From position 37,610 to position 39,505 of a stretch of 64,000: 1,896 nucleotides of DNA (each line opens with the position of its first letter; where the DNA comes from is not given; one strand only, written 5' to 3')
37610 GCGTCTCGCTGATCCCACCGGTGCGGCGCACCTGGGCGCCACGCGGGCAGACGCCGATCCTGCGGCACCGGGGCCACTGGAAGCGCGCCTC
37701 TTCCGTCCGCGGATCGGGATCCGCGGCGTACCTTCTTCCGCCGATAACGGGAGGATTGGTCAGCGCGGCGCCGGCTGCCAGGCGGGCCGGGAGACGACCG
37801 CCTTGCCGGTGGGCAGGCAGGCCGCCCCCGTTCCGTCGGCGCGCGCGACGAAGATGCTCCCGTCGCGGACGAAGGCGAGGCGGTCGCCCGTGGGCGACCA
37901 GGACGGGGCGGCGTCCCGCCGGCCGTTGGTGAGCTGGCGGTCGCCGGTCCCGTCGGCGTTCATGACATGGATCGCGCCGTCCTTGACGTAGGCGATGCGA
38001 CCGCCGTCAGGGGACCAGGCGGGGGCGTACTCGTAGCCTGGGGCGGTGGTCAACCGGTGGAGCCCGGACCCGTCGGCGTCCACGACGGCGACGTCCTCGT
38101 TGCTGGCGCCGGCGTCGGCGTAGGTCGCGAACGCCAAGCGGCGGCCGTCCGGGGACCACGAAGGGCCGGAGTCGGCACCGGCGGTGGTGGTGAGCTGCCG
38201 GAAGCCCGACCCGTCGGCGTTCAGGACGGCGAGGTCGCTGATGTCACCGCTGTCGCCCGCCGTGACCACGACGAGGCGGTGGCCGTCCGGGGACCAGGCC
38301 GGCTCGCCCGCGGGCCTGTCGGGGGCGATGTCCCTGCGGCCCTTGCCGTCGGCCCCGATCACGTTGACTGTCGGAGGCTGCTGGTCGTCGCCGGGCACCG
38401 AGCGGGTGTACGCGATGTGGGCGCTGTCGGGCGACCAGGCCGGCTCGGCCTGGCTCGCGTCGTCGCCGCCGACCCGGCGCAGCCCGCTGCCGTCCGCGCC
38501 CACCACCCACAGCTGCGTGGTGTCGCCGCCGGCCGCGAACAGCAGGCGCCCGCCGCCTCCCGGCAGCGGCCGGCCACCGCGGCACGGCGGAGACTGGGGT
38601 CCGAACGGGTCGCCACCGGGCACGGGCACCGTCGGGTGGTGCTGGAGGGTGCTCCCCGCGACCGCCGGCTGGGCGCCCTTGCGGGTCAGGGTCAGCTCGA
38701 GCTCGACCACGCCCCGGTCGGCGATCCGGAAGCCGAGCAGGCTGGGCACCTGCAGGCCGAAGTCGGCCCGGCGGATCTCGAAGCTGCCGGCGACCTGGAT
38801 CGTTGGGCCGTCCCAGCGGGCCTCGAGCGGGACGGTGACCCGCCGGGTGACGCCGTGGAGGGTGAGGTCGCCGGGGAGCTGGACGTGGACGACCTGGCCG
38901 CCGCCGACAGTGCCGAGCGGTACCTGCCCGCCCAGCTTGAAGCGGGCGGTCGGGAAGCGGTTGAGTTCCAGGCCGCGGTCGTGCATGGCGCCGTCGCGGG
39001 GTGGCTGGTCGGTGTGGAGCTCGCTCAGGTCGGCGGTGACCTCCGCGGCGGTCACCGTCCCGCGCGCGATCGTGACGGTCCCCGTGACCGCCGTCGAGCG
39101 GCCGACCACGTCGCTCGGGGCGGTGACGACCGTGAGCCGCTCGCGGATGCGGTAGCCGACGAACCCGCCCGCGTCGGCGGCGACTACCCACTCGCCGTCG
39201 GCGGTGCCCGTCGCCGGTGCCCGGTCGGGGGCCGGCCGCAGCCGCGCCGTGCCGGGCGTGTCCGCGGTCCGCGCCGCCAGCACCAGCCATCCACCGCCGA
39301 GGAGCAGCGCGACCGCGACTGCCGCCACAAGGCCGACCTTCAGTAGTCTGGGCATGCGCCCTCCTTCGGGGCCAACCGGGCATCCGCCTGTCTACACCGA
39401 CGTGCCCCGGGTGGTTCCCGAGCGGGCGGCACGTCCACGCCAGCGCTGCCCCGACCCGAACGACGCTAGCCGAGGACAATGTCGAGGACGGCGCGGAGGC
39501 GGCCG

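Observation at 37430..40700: Two-gene envelope cargo (YceI-TolB fusion plus secreted dioxygenase-like protein) embedded between co-oriented halves of an IS630 transposase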

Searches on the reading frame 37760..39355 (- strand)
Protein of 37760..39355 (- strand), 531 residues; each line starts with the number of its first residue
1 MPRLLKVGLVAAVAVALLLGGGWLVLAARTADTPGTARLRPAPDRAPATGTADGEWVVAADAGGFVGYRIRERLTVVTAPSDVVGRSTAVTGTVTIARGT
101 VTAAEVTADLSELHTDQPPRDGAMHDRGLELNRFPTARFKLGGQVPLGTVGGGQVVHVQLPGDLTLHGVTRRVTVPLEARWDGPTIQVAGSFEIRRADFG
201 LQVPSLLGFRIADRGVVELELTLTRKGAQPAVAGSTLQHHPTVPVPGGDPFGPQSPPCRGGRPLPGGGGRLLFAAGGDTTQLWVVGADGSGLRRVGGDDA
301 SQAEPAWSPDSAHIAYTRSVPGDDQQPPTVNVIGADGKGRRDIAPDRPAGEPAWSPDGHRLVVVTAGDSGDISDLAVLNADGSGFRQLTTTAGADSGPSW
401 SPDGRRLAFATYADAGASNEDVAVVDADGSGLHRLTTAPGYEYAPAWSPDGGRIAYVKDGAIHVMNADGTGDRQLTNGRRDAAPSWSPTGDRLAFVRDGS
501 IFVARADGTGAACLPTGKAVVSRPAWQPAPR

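Call 4: search_protein_families(library=pfam, max_evalue=0.01, proteins=[window:37760-39355:-])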
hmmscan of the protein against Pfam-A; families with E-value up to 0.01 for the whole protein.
window:37760-39355:- (531 aa): 6 families
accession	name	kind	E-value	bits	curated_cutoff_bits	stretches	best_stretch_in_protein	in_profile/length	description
PF07676.18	PD40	-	1.1e-33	114.9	20.9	3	386-414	2-30/38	WD40-like Beta Propeller Repeat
PF04264.18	YceI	-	3.6e-20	73.3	23.7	1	81-222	20-149/150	YceI-like domain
PF00930.27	DPPIV_N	-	5e-12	45.7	22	1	430-478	33-81/354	Dipeptidyl peptidase IV (DPP IV) N-terminal region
PF25174.1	Beta-prop_THOC3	-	0.0002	20.9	305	0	275-495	65-271/272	THOC3 beta-propeller domain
PF14583.12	Pectate_lyase22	-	0.002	17.4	30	0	350-437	191-281/386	Oligogalacturonate lyase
PF25460.1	Beta-prop_Aladin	-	0.0089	15.6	171.1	0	399-500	117-216/340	Aladin seven-bladed propeller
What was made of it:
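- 37760..39355 (-): Intact gene for a 531-aa protein: N-terminal hydrophobic anchor or signal, YceI-like domain, and a PD40 (TolB-like) beta-propeller. Pfam YceI E = 3.6e-20 and PD40 E = 1.1e-33 (call 4).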

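Call 8: find_related_loci(query=window:37760-39355:-, collection=genome_contigs, flank=10000)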
Query window:37760-39355:- (531 aa) in genome_contigs; peptide patterns used: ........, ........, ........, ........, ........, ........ (x = any residue, [..] = any of these).
600 stretches matched a pattern (row limit reached: there are more); 4 encode a relative of the query (tblastn E <= 1e-3); 4 distinct loci.
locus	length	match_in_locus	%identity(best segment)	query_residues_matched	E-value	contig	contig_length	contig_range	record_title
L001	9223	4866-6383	56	21-529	1e-161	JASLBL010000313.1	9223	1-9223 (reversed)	MAG: Actinomycetes bacterium isolate CMU.bins.340 k141_1996596, whole genome shotgun sequence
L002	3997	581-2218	36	302-514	7e-12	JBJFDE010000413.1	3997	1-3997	MAG: Candidatus Cryptobacteroides sp. isolate MAHA01_bin.008 NODE_7700_length_3997_cov_8.924911, whole genome shotgun se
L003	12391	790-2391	37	304-514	3e-11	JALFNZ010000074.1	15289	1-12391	MAG: Bacteroidales bacterium isolate SUG854 k141_8197893, whole genome shotgun sequence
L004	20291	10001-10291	31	307-407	4e-6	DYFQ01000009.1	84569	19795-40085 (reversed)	MAG TPA_asm: Symbiobacterium thermophilum isolate BE2011_3_71_10 Afr_mines_BE2011_113_length_84569_cov_3_882753, whole g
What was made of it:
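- Tried and rejected: Genome-collection scan with the YceI-PD40 protein: found only one relative, at 56% identity (call 8).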

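Call 9: find_encoding_contigs(protein=window:37760-39355:-, flank=10000, max_places=6)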
Protein window:37760-39355:- (531 aa): 4 contigs read that carry it; 4 places shown.
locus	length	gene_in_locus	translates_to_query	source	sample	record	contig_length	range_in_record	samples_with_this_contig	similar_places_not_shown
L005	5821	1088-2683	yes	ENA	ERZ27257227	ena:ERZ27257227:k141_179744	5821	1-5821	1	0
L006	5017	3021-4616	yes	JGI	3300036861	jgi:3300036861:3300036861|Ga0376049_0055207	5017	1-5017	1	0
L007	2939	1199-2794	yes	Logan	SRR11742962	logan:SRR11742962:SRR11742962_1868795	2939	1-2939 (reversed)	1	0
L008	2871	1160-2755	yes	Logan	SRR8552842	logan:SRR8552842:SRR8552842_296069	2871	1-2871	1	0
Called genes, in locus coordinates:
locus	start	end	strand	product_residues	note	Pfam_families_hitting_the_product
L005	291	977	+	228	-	PF00775:Dioxygenase_C, PF13620:CarboxypepD_reg (weak)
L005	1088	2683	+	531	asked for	PF04264:YceI, PF23381:Beta-prop_IFT122_1st (faint), PF00930:DPPIV_N (faint), PF26549:Tricorn_N, PF26550:Tricorn_2nd (weak), PF07676:PD40, PF26549:Tricorn_N, PF07676:PD40 (weak)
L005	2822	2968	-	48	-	-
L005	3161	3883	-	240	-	PF20092:DUF6483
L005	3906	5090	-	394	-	PF01784:DUF34_NIF3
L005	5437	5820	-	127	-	?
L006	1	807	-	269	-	?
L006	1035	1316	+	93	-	-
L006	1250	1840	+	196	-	-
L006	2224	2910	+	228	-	PF00775:Dioxygenase_C, PF13620:CarboxypepD_reg (weak)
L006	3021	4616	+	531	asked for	PF04264:YceI, PF23381:Beta-prop_IFT122_1st (faint), PF00930:DPPIV_N (faint), PF26549:Tricorn_N, PF26550:Tricorn_2nd (weak), PF07676:PD40, PF26549:Tricorn_N, PF07676:PD40 (weak)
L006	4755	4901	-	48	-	-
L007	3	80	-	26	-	?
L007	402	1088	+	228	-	PF00775:Dioxygenase_C, PF13620:CarboxypepD_reg (weak)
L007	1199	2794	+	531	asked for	PF04264:YceI, PF23381:Beta-prop_IFT122_1st (faint), PF00930:DPPIV_N (faint), PF26549:Tricorn_N, PF26550:Tricorn_2nd (weak), PF07676:PD40, PF26549:Tricorn_N, PF07676:PD40 (weak)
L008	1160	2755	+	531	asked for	PF04264:YceI, PF23381:Beta-prop_IFT122_1st (faint), PF00930:DPPIV_N (faint), PF26549:Tricorn_N, PF26550:Tricorn_2nd (weak), PF07676:PD40, PF26549:Tricorn_N, PF07676:PD40 (weak)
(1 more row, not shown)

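Call 12: find_homologous_proteins(query=window:37760-39355:-, max_evalue=1e-20)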
Query window:37760-39355:- (531 aa): 4144 proteins with E <= 1e-20 among 8000 candidates; the best 120 are listed.
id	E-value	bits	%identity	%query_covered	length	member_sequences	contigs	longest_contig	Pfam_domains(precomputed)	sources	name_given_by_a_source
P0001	0.0e+0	1151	98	100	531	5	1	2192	PF26549.1,PF00930.28,PF23381.2,PF26550.2,PF04264.19,PF07676.19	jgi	jgi:dipeptidyl aminopeptidase/acylaminoacyl peptidase/polyisoprenoid-binding protein YceI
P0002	1.4e-237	808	73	89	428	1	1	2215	PF26549.1,PF00930.28,PF26550.2,PF04264.19,PF07676.19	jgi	-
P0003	1.8e-189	649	75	76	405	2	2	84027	PF10647.16,PF25174.2,PF26549.1,PF00930.28,PF23381.2,PF14583.13,PF26550.2,PF04264.19,PF07676.19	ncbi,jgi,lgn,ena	-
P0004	1.2e-181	623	58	94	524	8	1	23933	PF25174.2,PF26549.1,PF00930.28,PF26550.2,PF04264.19,PF07676.19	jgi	-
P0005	1.6e-180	620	56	100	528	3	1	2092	PF26549.1,PF00930.28,PF23381.2,PF26550.2,PF04264.19,PF07676.19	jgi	jgi:Tol biopolymer transport system component/polyisoprenoid-binding protein YceI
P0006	3.1e-179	615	59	94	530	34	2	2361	PF25174.2,PF26549.1,PF00930.28,PF23381.2,PF26550.2,PF04264.19,PF07676.19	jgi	jgi:polyisoprenoid-binding protein YceI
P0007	3.6e-179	615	57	99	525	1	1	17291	PF25174.2,PF26549.1,PF00930.28,PF23381.2,PF26550.2,PF04264.19,PF07676.19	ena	-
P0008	2.7e-178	612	58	94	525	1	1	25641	PF25174.2,PF26549.1,PF00930.28,PF26550.2,PF04264.19,PF07676.19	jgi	jgi:polyisoprenoid-binding protein YceI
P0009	3.5e-178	612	58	99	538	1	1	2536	PF25174.2,PF26549.1,PF00930.28,PF26550.2,PF04264.19,PF07676.19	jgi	jgi:polyisoprenoid-binding protein YceI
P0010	6.2e-178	611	57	96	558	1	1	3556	PF26549.1,PF00930.28,PF26550.2,PF04264.19,PF07676.19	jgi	jgi:polyisoprenoid-binding protein YceI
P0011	3.5e-177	609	58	96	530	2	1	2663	PF25174.2,PF26549.1,PF00930.28,PF23381.2,PF26550.2,PF04264.19,PF07676.19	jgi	jgi:polyisoprenoid-binding protein YceI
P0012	3.6e-177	609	58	95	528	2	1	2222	PF25174.2,PF26549.1,PF00930.28,PF23381.2,PF26550.2,PF04264.19,PF07676.19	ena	-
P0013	4.3e-177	608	58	99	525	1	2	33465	PF25174.2,PF26549.1,PF00930.28,PF26550.2,PF04264.19,PF07676.19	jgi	jgi:polyisoprenoid-binding protein YceI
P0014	5.6e-177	608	57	96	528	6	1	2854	PF25174.2,PF26549.1,PF00930.28,PF23381.2,PF26550.2,PF04264.19,PF07676.19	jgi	jgi:Tol biopolymer transport system component/polyisoprenoid-binding protein YceI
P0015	1.3e-176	607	57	96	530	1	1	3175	PF25174.2,PF26549.1,PF00930.28,PF23381.2,PF26550.2,PF04264.19,PF07676.19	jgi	jgi:polyisoprenoid-binding protein YceI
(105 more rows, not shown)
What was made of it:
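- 37760..39355 (-): About 80 near-full-length homologues with both domains, 53-59% identical (call 12).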

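Call 13: find_encoding_contigs(protein=P0003, flank=10000, max_places=3)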
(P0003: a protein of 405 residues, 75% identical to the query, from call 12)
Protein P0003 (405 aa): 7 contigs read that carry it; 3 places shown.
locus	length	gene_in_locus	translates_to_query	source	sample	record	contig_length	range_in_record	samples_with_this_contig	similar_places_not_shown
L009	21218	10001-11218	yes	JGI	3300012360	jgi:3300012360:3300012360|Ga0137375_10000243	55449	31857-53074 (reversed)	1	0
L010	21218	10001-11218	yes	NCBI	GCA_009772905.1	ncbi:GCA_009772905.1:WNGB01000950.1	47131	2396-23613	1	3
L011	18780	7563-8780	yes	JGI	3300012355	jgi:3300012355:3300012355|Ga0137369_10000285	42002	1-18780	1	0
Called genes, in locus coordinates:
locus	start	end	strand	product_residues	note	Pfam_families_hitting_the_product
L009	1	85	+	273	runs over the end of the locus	PF04896:AmoC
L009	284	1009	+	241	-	PF02461:AMO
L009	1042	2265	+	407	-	PF04744:Monooxygenase_B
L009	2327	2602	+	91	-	-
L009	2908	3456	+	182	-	-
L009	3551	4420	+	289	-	PF09339:HTH_IclR (weak), PF01614:IclR_C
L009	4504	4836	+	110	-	-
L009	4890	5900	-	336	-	PF04909:Amidohydro_2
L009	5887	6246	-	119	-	PF01883:FeS_assembly_P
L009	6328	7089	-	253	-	PF09339:HTH_IclR, PF01614:IclR_C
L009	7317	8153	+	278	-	PF00583:Acetyltransf_1 (weak), PF13508:Acetyltransf_7 (weak)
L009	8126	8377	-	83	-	-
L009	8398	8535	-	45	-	-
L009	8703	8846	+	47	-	-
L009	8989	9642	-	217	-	PF21003:NucS_N, PF01939:NucS_C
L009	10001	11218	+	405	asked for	PF04264:YceI, PF26549:Tricorn_N (weak), PF26549:Tricorn_N (weak), PF26550:Tricorn_2nd, PF26549:Tricorn_N, PF07676:PD40 (weak), PF26549:Tricorn_N, PF07676:PD40, +5 more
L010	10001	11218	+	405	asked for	PF04264:YceI, PF26549:Tricorn_N (weak), PF26549:Tricorn_N (weak), PF26550:Tricorn_2nd, PF26549:Tricorn_N, PF07676:PD40 (weak), PF26549:Tricorn_N, PF07676:PD40, +5 more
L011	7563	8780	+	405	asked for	PF04264:YceI, PF26549:Tricorn_N (weak), PF26549:Tricorn_N (weak), PF26550:Tricorn_2nd, PF26549:Tricorn_N, PF07676:PD40 (weak), PF26549:Tricorn_N, PF07676:PD40, +5 more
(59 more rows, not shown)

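Call 29: find_encoding_contigs(protein=P0001, flank=5000, max_places=6)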
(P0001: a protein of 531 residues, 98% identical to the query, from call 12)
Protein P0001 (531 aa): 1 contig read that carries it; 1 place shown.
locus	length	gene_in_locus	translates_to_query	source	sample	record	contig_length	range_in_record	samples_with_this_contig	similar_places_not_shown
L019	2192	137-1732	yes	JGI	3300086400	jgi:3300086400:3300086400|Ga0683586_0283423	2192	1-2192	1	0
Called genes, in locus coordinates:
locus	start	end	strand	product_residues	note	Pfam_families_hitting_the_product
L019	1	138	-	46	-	?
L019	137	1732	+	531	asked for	PF04264:YceI, PF23381:Beta-prop_IFT122_1st (faint), PF26550:Tricorn_2nd (faint), PF00930:DPPIV_N (faint), PF07676:PD40 (weak), PF26549:Tricorn_N, PF07676:PD40 (weak)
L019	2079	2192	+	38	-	?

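Call 30: find_encoding_contigs(protein=P0002, flank=5000, max_places=6)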
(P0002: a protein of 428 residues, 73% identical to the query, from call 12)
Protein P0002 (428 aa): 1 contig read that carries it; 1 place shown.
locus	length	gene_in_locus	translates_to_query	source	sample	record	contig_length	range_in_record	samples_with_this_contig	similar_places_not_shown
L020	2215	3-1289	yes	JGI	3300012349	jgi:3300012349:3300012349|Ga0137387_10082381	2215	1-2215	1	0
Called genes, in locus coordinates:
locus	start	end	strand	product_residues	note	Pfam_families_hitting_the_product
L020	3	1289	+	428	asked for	PF04264:YceI, PF26549:Tricorn_N (weak), PF00930:DPPIV_N (faint), PF26550:Tricorn_2nd, PF26549:Tricorn_N, PF07676:PD40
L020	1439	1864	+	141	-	PF13581:HATPase_c_2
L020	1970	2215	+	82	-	?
